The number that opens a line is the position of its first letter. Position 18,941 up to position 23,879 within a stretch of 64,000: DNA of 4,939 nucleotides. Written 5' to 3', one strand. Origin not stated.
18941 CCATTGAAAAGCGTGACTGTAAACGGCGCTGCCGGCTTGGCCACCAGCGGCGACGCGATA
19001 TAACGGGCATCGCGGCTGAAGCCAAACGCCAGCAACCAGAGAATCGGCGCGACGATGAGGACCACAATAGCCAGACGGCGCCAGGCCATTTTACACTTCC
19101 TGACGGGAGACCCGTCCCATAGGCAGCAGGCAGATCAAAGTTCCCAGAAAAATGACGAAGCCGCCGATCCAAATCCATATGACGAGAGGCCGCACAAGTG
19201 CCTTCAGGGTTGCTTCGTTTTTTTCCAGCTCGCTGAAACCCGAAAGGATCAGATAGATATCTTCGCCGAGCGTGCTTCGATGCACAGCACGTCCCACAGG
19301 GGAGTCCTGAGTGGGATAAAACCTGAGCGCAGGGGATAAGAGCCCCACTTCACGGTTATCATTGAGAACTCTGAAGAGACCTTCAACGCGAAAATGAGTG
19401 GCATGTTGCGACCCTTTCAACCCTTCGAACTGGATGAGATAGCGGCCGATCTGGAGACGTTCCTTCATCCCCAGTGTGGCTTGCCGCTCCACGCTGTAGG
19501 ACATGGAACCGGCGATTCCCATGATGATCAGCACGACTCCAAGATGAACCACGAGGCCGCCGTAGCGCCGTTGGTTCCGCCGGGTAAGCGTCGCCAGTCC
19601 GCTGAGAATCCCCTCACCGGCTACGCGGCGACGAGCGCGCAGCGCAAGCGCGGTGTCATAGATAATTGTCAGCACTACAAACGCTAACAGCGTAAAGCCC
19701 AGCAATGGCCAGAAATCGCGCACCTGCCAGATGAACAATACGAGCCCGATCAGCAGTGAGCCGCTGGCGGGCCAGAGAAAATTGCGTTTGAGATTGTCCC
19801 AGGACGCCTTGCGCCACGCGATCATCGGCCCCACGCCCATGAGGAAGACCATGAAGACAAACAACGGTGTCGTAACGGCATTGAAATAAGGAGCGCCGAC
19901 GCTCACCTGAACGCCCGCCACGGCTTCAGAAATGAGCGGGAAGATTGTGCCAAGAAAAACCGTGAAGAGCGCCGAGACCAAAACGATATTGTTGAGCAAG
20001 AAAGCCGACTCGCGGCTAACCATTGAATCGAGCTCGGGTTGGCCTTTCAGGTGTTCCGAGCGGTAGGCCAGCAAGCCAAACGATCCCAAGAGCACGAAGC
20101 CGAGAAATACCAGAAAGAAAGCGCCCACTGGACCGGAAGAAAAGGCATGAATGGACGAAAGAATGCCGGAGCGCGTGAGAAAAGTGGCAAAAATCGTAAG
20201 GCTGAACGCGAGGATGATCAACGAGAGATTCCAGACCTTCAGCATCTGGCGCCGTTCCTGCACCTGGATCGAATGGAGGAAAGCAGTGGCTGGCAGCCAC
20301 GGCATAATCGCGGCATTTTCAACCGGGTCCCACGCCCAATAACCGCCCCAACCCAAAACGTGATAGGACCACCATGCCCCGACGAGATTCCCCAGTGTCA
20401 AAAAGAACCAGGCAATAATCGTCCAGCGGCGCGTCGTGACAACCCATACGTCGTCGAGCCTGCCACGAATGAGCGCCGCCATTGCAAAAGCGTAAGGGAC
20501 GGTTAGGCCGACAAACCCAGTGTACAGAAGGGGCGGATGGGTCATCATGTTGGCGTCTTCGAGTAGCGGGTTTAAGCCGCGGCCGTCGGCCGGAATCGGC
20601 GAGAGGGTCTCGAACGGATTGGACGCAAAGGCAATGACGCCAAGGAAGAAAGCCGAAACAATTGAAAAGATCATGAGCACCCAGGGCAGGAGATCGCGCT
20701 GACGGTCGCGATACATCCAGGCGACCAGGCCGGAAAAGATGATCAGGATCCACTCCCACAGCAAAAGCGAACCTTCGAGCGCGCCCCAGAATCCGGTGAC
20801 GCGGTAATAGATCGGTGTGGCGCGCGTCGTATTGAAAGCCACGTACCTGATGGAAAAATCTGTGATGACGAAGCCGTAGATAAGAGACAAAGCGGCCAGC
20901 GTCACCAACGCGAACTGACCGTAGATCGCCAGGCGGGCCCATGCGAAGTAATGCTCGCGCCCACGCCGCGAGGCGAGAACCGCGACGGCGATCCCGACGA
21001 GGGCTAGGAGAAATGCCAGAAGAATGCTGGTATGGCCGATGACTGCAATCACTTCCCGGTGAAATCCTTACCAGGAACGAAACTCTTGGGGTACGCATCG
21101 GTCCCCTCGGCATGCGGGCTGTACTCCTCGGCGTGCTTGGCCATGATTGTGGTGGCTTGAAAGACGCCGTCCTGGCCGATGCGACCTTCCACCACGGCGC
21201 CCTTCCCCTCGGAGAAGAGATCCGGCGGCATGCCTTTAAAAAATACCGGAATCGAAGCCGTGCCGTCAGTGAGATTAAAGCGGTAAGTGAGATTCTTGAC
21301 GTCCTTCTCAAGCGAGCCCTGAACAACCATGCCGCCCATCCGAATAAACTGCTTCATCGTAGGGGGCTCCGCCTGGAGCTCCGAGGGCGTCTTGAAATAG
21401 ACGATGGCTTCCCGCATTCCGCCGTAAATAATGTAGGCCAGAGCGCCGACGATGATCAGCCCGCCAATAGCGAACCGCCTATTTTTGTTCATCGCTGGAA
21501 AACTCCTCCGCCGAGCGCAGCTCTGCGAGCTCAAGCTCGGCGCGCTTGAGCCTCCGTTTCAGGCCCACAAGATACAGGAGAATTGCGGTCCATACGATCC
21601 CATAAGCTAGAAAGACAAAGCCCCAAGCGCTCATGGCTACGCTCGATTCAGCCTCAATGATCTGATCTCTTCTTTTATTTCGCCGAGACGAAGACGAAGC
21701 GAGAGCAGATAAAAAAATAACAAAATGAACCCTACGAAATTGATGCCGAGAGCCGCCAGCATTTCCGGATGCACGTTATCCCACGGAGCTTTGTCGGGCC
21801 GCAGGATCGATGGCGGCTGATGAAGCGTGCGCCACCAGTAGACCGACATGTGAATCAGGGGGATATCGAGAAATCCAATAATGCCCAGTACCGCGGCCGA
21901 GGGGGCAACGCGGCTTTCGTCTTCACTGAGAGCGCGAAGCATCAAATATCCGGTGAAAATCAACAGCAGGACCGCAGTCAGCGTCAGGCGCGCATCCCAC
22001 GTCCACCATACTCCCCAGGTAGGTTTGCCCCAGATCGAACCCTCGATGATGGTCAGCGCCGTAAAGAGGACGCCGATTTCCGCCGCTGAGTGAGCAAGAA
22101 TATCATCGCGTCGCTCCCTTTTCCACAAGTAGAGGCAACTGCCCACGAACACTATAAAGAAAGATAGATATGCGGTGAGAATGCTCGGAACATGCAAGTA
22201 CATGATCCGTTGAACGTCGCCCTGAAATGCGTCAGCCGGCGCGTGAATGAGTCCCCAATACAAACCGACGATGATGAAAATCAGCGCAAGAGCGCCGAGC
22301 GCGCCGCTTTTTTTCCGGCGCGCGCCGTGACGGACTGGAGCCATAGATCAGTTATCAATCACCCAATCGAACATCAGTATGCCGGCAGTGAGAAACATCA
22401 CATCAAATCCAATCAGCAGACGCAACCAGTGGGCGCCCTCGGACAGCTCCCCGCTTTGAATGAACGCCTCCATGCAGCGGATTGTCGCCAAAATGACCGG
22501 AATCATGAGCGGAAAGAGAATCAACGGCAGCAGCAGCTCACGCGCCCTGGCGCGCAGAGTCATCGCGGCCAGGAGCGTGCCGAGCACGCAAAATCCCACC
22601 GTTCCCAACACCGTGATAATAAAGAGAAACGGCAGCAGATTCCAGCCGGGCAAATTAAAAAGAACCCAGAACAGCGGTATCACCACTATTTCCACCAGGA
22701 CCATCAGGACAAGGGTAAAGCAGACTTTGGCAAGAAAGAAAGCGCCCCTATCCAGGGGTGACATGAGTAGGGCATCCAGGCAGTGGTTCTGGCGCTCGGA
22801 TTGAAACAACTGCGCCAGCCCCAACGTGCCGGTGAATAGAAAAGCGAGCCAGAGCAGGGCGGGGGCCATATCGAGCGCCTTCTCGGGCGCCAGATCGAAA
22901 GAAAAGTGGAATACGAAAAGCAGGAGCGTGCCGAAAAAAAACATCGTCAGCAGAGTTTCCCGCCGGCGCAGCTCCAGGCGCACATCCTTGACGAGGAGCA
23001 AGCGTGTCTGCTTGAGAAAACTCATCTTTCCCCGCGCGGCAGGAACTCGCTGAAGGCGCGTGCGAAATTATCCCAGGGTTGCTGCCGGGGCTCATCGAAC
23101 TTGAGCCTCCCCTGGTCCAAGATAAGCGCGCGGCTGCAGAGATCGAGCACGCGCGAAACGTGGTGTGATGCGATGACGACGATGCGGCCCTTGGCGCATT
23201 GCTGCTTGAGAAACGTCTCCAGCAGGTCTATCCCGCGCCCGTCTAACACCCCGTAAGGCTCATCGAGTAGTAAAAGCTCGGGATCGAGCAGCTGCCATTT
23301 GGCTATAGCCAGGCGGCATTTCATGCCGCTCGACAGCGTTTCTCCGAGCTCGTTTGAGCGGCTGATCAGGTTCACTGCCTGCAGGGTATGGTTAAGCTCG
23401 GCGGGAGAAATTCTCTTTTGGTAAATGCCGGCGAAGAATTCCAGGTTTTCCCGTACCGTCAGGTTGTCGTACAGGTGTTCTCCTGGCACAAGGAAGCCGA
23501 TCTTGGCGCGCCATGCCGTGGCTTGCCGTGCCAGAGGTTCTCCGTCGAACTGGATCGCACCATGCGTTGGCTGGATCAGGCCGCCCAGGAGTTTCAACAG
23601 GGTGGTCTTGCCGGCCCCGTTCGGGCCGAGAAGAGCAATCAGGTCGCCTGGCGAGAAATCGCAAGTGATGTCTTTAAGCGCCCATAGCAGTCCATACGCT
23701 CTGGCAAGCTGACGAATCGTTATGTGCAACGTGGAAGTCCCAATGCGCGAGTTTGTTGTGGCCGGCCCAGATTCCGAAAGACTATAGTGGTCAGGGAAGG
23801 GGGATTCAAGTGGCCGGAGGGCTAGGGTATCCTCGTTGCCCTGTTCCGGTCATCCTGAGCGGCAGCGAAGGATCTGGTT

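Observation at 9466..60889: One architecture, many alphabets: hairpins whose arms are tandem 6-9-nt units occupy most gene junctions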

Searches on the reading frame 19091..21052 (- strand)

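Call 57: search_protein_families(library=pfam, proteins=[window:19091-21052:-])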
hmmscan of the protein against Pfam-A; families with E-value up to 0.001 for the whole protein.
window:19091-21052:- (653 aa): 2 families
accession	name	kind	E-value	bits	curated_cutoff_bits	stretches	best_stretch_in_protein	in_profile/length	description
PF16327.10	CcmF_C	-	5.2e-69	233.4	28.7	1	314-642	1-320/323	Cytochrome c-type biogenesis protein CcmF C-terminal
PF01578.25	Cytochrom_C_asm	-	1.8e-36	126.2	29.9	1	89-295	1-206/212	Cytochrome C assembly protein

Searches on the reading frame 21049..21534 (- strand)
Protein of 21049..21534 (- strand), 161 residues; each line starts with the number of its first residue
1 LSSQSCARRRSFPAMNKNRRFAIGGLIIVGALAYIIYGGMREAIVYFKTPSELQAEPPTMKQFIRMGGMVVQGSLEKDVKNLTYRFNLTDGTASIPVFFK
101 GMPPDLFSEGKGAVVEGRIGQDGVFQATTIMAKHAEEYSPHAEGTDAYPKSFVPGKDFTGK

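Call 57: search_protein_families(library=pfam, proteins=[window:21049-21534:-])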
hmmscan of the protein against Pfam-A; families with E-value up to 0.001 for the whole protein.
window:21049-21534:- (161 aa): 1 family
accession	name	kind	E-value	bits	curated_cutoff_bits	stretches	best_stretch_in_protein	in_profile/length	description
PF03100.22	CcmE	-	4e-33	114.2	24.6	1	44-140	1-98/99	CcmE domain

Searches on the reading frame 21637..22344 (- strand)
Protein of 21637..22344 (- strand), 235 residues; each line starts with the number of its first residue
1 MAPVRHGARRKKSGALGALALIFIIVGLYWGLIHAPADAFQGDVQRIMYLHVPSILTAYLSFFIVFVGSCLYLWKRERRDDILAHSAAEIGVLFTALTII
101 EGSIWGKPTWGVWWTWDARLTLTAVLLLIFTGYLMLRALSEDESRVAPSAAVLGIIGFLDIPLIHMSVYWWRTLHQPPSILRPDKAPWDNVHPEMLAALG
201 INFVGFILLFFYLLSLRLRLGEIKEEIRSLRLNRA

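Call 57: search_protein_families(library=pfam, proteins=[window:21637-22344:-])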
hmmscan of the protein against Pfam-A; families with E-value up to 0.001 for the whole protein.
window:21637-22344:- (235 aa): 1 family
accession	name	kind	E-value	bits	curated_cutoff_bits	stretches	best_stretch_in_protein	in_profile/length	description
PF01578.25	Cytochrom_C_asm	-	2.3e-31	109.6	29.9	1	20-175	36-212/212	Cytochrome C assembly protein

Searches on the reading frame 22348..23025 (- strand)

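Call 57: search_protein_families(library=pfam, proteins=[window:22348-23025:-])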
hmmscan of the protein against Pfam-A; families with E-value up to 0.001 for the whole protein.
window:22348-23025:- (225 aa): 4 families
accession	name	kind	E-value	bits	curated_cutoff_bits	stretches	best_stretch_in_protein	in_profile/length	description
PF03379.19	CcmB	-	1.8e-29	103.2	24.9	1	10-213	4-203/215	CcmB protein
PF01061.29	ABC2_membrane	-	1.2e-11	45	26.9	1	6-175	2-175/211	ABC-2 type transporter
PF12730.13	ABC2_membrane_4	-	9.7e-08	32.6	27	1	21-170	11-171/179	ABC-2 family transporter protein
PF12698.13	ABC2_membrane_3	-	6.2e-05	22.7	31.6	1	54-182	165-291/347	ABC-2 family transporter protein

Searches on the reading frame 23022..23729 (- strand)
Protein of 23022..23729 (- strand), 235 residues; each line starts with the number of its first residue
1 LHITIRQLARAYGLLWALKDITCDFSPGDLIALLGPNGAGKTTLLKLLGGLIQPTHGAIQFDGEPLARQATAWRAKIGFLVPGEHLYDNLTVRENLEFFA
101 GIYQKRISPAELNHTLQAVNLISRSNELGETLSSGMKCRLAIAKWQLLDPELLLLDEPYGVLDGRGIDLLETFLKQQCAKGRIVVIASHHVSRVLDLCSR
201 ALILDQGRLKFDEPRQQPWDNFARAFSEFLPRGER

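Call 58: search_protein_families(library=pfam, proteins=[window:23022-23729:-])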
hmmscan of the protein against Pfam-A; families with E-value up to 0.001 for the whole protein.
window:23022-23729:- (235 aa): 3 families
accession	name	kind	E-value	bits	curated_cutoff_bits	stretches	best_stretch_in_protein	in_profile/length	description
PF00005.33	ABC_tran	-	7.4e-31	108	25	1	18-159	1-136/137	ABC transporter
PF13304.12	AAA_21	-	2.9e-08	34.6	27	1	31-63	2-32/304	AAA domain, putative AbiEii toxin, Type IV TA system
PF13476.12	AAA_23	-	0.00014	23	27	1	19-47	11-38/201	AAA domain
